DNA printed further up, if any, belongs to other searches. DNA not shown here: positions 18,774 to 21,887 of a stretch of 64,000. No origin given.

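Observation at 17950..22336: Complete hcrCAB-like (4-hydroxybenzoyl-CoA reductase-type) molybdoenzyme in a presumed aerobic marine archaeon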

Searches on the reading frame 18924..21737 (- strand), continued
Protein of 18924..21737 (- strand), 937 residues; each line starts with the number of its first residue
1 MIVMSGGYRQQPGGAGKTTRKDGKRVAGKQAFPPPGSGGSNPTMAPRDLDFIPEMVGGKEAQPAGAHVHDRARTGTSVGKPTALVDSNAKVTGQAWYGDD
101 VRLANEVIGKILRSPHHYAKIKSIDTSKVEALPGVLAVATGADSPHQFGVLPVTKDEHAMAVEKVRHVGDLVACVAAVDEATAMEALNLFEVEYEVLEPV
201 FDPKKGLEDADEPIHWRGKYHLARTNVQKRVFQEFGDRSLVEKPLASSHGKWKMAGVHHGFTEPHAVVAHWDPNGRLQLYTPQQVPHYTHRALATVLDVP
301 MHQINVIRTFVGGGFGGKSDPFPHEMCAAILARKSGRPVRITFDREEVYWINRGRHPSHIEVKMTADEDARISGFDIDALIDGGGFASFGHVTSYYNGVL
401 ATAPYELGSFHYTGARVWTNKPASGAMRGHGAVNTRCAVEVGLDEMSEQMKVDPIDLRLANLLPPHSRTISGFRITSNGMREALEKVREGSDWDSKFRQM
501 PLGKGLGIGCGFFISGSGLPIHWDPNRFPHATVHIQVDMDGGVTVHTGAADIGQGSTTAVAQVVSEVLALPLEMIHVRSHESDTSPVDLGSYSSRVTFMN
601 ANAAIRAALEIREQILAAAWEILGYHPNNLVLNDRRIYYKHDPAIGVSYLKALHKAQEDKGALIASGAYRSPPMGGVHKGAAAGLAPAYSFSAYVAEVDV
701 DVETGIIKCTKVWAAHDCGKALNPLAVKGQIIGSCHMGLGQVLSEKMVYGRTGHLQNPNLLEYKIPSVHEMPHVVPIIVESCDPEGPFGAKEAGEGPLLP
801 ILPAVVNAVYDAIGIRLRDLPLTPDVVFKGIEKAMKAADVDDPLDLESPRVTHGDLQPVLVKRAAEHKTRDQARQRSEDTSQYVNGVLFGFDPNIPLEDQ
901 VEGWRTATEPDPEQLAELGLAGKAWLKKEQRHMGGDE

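Call 40: search_dna_similar(query=window:18924-21737:-, collection=plasmids, mode=protein, max_rows=40, max_evalue=1e-30)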
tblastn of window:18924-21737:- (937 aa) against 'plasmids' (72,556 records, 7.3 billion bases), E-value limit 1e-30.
Records with a match: 754; places in all: 1187; records where one place covers at least 80% of the query: 448.
Best place of each record, by identity: <60% 754.
By first word of the organism name: Sinorhizobium 113; Pseudosulfitobacter 88; Pantoea 78; Rhizobium 61; Agrobacterium 24; Ensifer 21; Caballeronia 17; Sulfitobacter 17; Deinococcus 16; Azospirillum 16; and 105 more.
By predicted mobility (MOB-suite, as given by PLSDB): non-mobilizable 526; conjugative 127; mobilizable 101.
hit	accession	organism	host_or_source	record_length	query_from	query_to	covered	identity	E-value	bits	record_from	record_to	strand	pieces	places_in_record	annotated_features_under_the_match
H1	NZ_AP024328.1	Caballeronia sp. NK8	-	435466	8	836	88%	33.4%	1e-110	384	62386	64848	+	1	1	xanthine dehydrogenase family protein molybdopterin-binding subunit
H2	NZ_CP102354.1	Paracoccus sp. SMMA_5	pure culture,Lotus pond, a sulfur-borax ...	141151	78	836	81%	35.5%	7e-116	399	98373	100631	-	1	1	molybdopterin cofactor-binding domain-containing protein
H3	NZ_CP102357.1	Paracoccus sp. SMMA_5_TC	pure culture,Lotus pond, a sulfur-borax ...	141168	78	836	81%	35.5%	7e-116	399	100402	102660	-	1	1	molybdopterin cofactor-binding domain-containing protein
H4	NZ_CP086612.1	Shinella zoogloeoides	-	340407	78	833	81%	34.2%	8e-110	381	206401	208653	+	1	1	xanthine dehydrogenase family protein molybdopterin-binding subunit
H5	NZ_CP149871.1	Sinorhizobium medicae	Melilotus albus,Cell Culture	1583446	73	832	81%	34.0%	3e-116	400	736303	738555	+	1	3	none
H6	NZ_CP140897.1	Sinorhizobium medicae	Medicago lupulina,whole organism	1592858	73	832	81%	34.0%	3e-116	400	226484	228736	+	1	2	none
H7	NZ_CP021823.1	Sinorhizobium meliloti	Medicago truncatula,Single Cell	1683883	73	832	81%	34.0%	5e-115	396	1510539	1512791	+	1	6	none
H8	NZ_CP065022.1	Sinorhizobium meliloti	Medicago sativa subsp. varia (Martyn) ...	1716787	73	832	81%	34.0%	5e-115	396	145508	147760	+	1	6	none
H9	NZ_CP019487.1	Sinorhizobium meliloti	alfalfa,single cell,nitrogen fixing ...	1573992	73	832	81%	34.0%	7e-115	396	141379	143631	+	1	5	none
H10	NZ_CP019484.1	Sinorhizobium meliloti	alfalfa,whole organism,alfalfa nodule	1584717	73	832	81%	34.0%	7e-115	396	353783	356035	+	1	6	none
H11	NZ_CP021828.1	Sinorhizobium meliloti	Medicago truncatula,Single Cell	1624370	73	832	81%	34.0%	9e-115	395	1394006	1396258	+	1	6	none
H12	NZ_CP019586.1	Sinorhizobium meliloti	Medicago arborea,tissue sample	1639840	73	832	81%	34.0%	9e-115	395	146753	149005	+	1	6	none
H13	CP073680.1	Sinorhizobium meliloti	Medicago truncatula,cell culture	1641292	73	832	81%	34.0%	9e-115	395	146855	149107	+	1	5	xanthine dehydrogenase family protein molybdopterin-binding subunit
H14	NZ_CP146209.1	Sinorhizobium meliloti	-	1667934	73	832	81%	34.0%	9e-115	395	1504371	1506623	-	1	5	none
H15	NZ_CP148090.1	Sinorhizobium meliloti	Medicago sativa,cell culture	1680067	73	832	81%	34.0%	9e-115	395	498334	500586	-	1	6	none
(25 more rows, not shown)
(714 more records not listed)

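Call 42: list_cluster_members(proteins=[P0121, P0122, P0123, P0124, P0125, P0126, P0127, P0129, P0136, P0128])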
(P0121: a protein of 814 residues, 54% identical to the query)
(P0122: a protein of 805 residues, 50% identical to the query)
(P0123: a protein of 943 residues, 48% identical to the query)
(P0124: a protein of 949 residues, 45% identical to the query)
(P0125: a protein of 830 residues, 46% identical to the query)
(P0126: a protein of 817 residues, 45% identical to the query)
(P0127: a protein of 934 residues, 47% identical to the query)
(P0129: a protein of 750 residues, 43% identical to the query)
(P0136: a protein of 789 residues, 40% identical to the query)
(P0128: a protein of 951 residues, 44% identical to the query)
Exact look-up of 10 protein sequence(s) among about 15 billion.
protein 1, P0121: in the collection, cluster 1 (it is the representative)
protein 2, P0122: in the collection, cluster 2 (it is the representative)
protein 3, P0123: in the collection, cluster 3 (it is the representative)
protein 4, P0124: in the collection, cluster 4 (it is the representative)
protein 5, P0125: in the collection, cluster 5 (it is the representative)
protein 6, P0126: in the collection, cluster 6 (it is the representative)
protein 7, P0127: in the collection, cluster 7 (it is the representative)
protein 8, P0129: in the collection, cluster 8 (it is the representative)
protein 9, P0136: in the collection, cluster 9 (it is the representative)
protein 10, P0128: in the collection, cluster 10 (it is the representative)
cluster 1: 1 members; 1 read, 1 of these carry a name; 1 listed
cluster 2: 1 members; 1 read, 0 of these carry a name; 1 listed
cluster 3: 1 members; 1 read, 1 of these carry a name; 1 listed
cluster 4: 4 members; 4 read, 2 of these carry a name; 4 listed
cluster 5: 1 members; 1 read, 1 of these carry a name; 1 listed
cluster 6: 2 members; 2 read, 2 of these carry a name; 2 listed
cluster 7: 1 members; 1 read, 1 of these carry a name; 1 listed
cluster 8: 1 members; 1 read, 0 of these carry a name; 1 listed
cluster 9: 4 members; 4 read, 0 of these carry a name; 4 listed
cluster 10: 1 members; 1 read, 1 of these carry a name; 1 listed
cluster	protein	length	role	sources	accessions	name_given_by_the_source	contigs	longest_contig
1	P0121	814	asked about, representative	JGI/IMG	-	4-hydroxybenzoyl-CoA reductase alpha subunit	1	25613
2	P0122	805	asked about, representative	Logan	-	-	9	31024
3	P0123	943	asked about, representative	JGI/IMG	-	4-hydroxybenzoyl-CoA reductase alpha subunit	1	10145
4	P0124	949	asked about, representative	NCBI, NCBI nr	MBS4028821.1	MAG: molybdopterin-dependent oxidoreductase [Ignavibacteriales bacterium] | molybdopterin-dependent oxidoreductase [Ignavibacteriales bacterium]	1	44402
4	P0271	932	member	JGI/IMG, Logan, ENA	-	4-hydroxybenzoyl-CoA reductase alpha subunit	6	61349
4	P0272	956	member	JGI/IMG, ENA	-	-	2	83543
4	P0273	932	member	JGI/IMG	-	-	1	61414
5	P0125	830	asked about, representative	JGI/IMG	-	4-hydroxybenzoyl-CoA reductase subunit alpha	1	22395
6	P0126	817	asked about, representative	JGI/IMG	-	4-hydroxybenzoyl-CoA reductase alpha subunit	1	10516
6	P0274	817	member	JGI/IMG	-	4-hydroxybenzoyl-CoA reductase subunit alpha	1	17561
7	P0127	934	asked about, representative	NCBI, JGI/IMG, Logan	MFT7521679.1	MAG: 4-hydroxybenzoyl-CoA reductase subunit alpha [Kiritimatiellia bacterium] | 4-hydroxybenzoyl-CoA reductase subunit alpha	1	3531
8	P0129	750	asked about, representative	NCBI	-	-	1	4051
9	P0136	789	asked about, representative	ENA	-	-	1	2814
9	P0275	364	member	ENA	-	-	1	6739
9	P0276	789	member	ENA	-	-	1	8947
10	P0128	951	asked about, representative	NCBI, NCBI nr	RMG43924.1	MAG: 4-hydroxybenzoyl-CoA reductase subunit alpha [Acidobacteria bacterium] | MAG: 4-hydroxybenzoyl-CoA reductase subunit alpha [Acidobacteriota bacterium]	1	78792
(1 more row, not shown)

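Call 43: find_encoding_contigs(protein=P0121, flank=10000, max_places=2)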
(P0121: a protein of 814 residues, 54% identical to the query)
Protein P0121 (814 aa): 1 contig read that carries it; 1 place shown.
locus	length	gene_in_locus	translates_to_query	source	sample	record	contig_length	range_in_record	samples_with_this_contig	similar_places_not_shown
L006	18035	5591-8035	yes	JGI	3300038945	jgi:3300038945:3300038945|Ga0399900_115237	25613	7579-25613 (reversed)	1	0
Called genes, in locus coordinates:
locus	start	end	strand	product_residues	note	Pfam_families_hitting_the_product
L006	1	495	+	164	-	?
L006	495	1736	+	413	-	PF12704:MacB_PCD, PF02687:FtsX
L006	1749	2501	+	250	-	PF17131:TP_0789-like, PF03888:MucB_RseB (weak)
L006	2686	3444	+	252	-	-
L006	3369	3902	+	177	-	-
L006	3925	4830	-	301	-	PF02146:SIR2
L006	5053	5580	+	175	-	PF00111:Fer2, PF13085:Fer2_3 (weak), PF01799:Fer2_2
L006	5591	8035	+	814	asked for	PF01315:Ald_Xan_dh_C, PF02738:MoCoBD_1, PF20256:MoCoBD_2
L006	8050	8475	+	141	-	-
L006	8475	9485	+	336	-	PF00941:FAD_binding_5, PF03450:CO_deh_flav_C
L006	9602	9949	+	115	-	PF07238:PilZ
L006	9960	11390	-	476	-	PF00919:UPF0004, PF04055:Radical_SAM, PF18693:TRAM_2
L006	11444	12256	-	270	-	PF03548:LolA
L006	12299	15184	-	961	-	PF13491:FtsK_4TM, PF17854:FtsK_alpha, PF01580:FtsK_SpoIIIE, PF09397:FtsK_gamma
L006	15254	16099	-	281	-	PF02563:Poly_export, PF10531:SLBB (weak), PF22461:SLBB_2, PF10531:SLBB, PF22461:SLBB_2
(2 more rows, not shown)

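Call 44: find_encoding_contigs(protein=P0122, flank=10000, max_places=2)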
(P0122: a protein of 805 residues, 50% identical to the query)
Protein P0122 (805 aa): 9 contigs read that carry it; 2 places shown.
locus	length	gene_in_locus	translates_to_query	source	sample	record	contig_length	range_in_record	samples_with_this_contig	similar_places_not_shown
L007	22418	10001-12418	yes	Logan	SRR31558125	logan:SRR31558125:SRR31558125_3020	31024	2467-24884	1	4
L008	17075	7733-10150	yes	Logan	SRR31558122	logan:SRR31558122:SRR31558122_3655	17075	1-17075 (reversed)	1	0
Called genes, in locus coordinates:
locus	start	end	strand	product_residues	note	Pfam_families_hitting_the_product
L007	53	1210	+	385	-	PF06050:HGD-D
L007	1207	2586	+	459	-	PF06050:HGD-D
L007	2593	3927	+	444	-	PF01869:BcrAD_BadFG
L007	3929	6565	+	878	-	PF01869:BcrAD_BadFG, PF00501:AMP-binding, PF23562:AMP-binding_C_3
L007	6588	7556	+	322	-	PF02558:ApbA, PF03446:NAD_binding_2 (weak), PF03721:UDPG_MGDP_dh_N (weak), PF03807:F420_oxidored (faint), PF08546:ApbA_C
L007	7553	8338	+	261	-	PF00106:adh_short, PF08659:KR, PF13561:adh_short_C2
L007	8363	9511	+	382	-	PF00108:Thiolase_N, PF02803:Thiolase_C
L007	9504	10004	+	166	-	PF00111:Fer2 (weak), PF01799:Fer2_2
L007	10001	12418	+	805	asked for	PF01315:Ald_Xan_dh_C, PF02738:MoCoBD_1, PF20256:MoCoBD_2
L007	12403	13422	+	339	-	PF00941:FAD_binding_5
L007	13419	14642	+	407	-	PF06050:HGD-D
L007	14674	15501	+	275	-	PF01869:BcrAD_BadFG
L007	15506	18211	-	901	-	PF07724:AAA_2 (faint), PF02190:LON_substr_bdg, PF00004:AAA, PF07728:AAA_5, PF22667:Lon_lid, PF05362:Lon_C, PF13541:ChlI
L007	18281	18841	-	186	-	PF24837:AMIN-like (weak)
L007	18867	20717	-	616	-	PF00413:Peptidase_M10, PF13620:CarboxypepD_reg, PF13715:CarbopepD_reg_2 (weak)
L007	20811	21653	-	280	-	-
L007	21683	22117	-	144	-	-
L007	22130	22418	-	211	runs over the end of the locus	PF02472:ExbD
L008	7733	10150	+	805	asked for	PF01315:Ald_Xan_dh_C, PF02738:MoCoBD_1, PF20256:MoCoBD_2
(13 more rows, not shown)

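Call 46: find_encoding_contigs(protein=P0123, flank=10000, max_places=2)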
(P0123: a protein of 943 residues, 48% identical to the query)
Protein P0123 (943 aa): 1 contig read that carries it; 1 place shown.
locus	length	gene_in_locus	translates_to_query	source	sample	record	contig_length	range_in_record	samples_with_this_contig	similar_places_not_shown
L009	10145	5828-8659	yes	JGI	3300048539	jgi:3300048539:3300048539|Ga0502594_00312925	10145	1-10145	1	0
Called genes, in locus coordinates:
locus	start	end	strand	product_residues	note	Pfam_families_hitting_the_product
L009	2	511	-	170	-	?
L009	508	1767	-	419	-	PF06050:HGD-D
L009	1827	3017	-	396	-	PF06050:HGD-D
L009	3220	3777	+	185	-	PF12804:NTP_transf_3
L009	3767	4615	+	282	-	PF02625:XdhC_CoxI, PF13478:XdhC_C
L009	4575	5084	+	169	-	PF01814:Hemerythrin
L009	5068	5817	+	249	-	PF00106:adh_short, PF01370:Epimerase (weak), PF08659:KR, PF13561:adh_short_C2, PF23441:SDR (weak)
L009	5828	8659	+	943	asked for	PF00111:Fer2 (weak), PF01799:Fer2_2, PF01315:Ald_Xan_dh_C, PF02738:MoCoBD_1, PF20256:MoCoBD_2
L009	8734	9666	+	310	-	PF00941:FAD_binding_5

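Call 57: find_homologous_proteins(query=P0121, max_evalue=1e-50)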
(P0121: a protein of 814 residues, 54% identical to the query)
Query P0121 (814 aa): 6350 proteins with E <= 1e-50 among 8000 candidates; the best 120 are listed.
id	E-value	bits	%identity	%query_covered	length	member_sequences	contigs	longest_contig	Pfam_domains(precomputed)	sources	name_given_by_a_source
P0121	0.0e+0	1864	100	100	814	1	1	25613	PF02738.24,PF20256.4,PF01315.28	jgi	jgi:4-hydroxybenzoyl-CoA reductase alpha subunit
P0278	0.0e+0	1183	66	99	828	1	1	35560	PF02738.24,PF20256.4,PF01315.28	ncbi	-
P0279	0.0e+0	1164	65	95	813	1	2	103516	PF02738.24,PF20256.4,PF01315.28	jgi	jgi:4-hydroxybenzoyl-CoA reductase alpha subunit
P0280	0.0e+0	1162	63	99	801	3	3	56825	PF02738.24,PF20256.4,PF01315.28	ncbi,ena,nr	ncbi:MAG: hypothetical protein CL928_16025 [Deltaproteobacteria bacterium]|nr:hypothetical protein [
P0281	0.0e+0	1154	65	95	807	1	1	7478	PF02738.24,PF20256.4,PF01315.28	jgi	jgi:4-hydroxybenzoyl-CoA reductase alpha subunit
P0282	0.0e+0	1150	62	99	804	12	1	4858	PF02738.24,PF20256.4,PF01315.28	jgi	-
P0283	0.0e+0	1148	62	98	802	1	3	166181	PF02738.24,PF20256.4,PF01315.28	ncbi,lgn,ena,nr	ncbi:MAG: hypothetical protein CMP23_11920 [Rickettsiales bacterium]|nr:hypothetical protein [Ricket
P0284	0.0e+0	1147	62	98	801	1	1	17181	PF02738.24,PF20256.4,PF01315.28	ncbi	-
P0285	0.0e+0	1144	63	99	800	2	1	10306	PF02738.24,PF20256.4,PF01315.28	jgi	jgi:4-hydroxybenzoyl-CoA reductase subunit alpha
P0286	0.0e+0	1142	63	96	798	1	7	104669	PF02738.24,PF20256.4,PF01315.28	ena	-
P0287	0.0e+0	1138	61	98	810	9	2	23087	PF02738.24,PF20256.4,PF01315.28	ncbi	-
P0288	0.0e+0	1132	62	98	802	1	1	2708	PF02738.24,PF20256.4,PF01315.28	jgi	-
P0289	0.0e+0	1129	63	97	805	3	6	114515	PF02738.24,PF20256.4,PF01315.28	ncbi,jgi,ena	-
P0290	0.0e+0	1128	62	99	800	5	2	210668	PF02738.24,PF20256.4,PF01315.28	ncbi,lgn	-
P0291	0.0e+0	1122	62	96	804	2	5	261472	PF02738.24,PF20256.4,PF01315.28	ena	-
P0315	0.0e+0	1048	61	94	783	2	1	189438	PF02738.24,PF20256.4,PF01315.28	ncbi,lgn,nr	ncbi:MAG: molybdopterin-dependent oxidoreductase [Candidatus Wallbacteria bacterium]|nr:molybdopteri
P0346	0.0e+0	1026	59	94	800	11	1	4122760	PF02738.24,PF20256.4,PF01315.28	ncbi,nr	ncbi:MAG: molybdopterin-dependent oxidoreductase [Planctomycetes bacterium]|nr:molybdopterin-depende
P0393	2.4e-297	1007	59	94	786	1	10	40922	PF02738.24,PF20256.4,PF01315.28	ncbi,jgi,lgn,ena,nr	ncbi:MAG: aldehyde oxidase [Caldithrix sp.]|nr:MAG: aldehyde oxidase [Caldithrix sp.]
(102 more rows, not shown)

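Call 58: find_encoding_contigs(protein=P0283, flank=10000, max_places=1)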
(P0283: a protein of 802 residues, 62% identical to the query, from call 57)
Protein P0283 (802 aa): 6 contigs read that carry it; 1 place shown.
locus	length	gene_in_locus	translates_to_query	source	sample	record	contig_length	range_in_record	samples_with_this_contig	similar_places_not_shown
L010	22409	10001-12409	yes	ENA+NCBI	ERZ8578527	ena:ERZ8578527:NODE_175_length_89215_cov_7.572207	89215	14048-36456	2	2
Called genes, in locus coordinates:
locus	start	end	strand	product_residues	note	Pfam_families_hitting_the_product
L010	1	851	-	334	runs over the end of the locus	PF01210:NAD_Gly3P_dh_N, PF02558:ApbA, PF07479:NAD_Gly3P_dh_C, PF20618:GPD_NAD_C_bact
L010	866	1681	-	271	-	PF14805:THDPS_N_2, PF00132:Hexapep (weak), PF14602:Hexapep_2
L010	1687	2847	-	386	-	-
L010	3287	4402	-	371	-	PF12118:SprA-related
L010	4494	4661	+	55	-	-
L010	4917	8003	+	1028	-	PF00069:Pkinase, PF07714:PK_Tyr_Ser-Thr, PF03781:FGE-sulfatase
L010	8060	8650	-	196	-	-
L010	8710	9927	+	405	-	PF01702:TGT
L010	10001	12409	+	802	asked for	PF01315:Ald_Xan_dh_C, PF02738:MoCoBD_1, PF20256:MoCoBD_2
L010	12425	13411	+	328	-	PF00941:FAD_binding_5, PF03450:CO_deh_flav_C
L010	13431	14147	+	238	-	-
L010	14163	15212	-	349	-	PF13360:PQQ_2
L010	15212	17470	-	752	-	PF11617:Cu-binding_MopE, PF01839:FG-GAP, PF13517:FG-GAP_3 (faint), PF01839:FG-GAP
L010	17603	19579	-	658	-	PF00694:Aconitase_C, PF00330:Aconitase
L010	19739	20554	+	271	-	PF14559:TPR_19 (faint), PF13424:TPR_12 (faint), PF13428:TPR_14 (faint), PF13432:TPR_16 (faint), PF13181:TPR_8 (faint), PF13431:TPR_17 (faint), PF07719:TPR_2 (weak), PF06262:Zincin_1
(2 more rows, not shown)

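Call 59: find_encoding_contigs(protein=P0346, flank=10000, max_places=1)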
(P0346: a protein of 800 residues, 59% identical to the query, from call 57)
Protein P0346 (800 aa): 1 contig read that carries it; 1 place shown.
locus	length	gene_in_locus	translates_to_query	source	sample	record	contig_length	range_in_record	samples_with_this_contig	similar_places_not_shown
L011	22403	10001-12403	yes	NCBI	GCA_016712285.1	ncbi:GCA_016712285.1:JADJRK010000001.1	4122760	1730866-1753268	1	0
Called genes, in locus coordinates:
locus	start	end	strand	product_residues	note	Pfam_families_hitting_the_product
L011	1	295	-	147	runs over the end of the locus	PF01475:FUR, PF12840:HTH_20 (weak)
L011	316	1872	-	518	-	PF00795:CN_hydrolase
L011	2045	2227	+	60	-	-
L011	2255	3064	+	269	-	-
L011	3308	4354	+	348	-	PF00578:AhpC-TSA (weak), PF08534:Redoxin (weak)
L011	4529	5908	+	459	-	PF03403:PAF-AH_p_II (faint), PF07224:Chlorophyllase (weak), PF13202:EF-hand_5 (weak), PF13499:EF-hand_7 (faint), PF00036:EF-hand_1 (weak), PF13202:EF-hand_5 (weak), PF13405:EF-hand_6 (weak)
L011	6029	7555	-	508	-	PF07728:AAA_5 (faint)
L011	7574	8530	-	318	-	-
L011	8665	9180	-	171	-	-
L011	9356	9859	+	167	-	PF00111:Fer2, PF13085:Fer2_3 (weak), PF01799:Fer2_2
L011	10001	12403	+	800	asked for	PF01315:Ald_Xan_dh_C, PF02738:MoCoBD_1, PF20256:MoCoBD_2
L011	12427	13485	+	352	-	PF00941:FAD_binding_5, PF03450:CO_deh_flav_C (weak)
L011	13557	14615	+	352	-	PF00398:RrnaAD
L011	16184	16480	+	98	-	PF12769:PNTB_4TM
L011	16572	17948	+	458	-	PF02233:PNTB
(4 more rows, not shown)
